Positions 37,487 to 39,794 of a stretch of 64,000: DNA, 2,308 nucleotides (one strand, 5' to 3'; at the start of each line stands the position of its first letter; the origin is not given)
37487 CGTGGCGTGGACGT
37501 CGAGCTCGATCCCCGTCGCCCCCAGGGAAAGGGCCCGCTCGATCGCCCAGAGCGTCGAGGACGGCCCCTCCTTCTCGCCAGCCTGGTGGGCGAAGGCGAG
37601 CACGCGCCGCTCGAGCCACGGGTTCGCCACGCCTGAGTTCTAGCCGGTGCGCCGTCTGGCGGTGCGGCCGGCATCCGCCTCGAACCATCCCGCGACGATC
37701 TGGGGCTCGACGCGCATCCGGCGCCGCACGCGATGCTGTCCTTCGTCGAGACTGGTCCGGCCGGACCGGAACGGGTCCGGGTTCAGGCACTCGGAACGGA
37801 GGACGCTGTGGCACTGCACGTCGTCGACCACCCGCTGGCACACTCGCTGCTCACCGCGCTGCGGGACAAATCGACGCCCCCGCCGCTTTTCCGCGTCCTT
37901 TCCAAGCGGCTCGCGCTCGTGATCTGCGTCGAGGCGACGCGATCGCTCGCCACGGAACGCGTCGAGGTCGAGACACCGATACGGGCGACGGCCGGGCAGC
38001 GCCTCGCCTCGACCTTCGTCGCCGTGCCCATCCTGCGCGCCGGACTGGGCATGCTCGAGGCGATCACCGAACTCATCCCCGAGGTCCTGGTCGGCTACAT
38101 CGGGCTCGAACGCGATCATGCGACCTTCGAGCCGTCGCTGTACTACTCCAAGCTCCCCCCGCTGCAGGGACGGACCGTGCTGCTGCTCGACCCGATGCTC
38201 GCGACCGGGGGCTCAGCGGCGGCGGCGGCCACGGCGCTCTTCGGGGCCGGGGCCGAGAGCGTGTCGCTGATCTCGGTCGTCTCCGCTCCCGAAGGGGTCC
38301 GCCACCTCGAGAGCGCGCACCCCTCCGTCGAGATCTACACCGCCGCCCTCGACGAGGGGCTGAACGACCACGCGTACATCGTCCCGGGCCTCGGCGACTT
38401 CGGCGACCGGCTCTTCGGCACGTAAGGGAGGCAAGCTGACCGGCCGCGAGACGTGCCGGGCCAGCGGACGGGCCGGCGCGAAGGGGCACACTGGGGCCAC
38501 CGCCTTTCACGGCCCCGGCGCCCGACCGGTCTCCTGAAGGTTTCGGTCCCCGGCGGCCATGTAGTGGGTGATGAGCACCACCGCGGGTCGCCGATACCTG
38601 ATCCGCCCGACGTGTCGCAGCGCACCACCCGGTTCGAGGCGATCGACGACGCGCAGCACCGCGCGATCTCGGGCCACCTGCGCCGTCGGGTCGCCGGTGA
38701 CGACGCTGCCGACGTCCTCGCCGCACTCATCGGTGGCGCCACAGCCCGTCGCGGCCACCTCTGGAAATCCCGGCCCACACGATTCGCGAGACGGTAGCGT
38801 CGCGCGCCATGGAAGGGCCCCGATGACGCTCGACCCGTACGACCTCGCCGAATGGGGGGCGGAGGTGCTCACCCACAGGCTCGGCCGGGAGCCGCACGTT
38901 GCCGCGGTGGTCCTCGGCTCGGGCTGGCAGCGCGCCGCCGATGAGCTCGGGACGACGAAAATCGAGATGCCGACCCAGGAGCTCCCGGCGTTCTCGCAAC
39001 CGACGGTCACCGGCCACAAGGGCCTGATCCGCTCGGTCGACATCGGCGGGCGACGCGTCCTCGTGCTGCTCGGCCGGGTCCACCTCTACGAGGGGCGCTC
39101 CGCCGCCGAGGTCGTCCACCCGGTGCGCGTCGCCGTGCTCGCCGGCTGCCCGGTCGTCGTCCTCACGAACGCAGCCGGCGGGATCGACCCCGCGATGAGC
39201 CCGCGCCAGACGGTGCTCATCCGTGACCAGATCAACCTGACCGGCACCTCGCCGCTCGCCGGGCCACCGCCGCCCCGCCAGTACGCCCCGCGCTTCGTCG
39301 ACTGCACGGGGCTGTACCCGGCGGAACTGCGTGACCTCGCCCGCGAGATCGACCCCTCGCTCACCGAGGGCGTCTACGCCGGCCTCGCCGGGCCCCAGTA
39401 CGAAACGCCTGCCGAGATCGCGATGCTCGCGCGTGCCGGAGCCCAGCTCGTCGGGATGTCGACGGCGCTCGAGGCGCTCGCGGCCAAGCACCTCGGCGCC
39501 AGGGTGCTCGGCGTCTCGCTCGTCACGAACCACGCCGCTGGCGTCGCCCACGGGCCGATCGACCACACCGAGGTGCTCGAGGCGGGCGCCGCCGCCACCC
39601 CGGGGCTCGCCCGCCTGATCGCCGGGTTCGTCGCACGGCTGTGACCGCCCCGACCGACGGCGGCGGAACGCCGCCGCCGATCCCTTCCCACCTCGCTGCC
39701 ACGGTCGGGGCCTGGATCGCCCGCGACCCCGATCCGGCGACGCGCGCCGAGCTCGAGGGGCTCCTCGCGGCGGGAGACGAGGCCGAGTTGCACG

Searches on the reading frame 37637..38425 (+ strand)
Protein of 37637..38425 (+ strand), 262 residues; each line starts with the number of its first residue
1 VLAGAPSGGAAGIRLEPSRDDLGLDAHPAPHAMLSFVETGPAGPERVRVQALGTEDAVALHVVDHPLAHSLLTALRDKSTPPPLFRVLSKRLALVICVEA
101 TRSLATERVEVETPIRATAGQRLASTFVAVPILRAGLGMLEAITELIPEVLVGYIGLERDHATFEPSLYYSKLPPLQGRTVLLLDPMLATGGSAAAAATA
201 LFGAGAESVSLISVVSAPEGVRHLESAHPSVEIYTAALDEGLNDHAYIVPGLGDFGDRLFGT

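Call 43: search_protein_families(library=pfam, proteins=[window:37637-38425:+], max_evalue=0.00001)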
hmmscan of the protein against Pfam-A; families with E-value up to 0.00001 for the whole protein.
window:37637-38425:+ (262 aa): 2 families
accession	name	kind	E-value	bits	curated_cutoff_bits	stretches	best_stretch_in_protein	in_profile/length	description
PF14681.12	UPRTase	-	5e-68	229.1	27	1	62-262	1-206/206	Uracil phosphoribosyltransferase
PF00156.33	Pribosyltran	-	5.9e-07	29.4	26.3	1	128-223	32-132/158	Phosphoribosyl transferase domain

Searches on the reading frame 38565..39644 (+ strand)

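Call 43: search_protein_families(library=pfam, proteins=[window:38565-39644:+], max_evalue=0.00001)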
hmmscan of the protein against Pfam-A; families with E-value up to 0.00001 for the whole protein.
window:38565-39644:+ (359 aa): 1 family
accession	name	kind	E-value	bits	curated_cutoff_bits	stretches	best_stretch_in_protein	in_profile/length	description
PF01048.26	PNP_UDP_1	-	1.8e-40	139.2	25.1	1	114-356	3-232/233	Phosphorylase superfamily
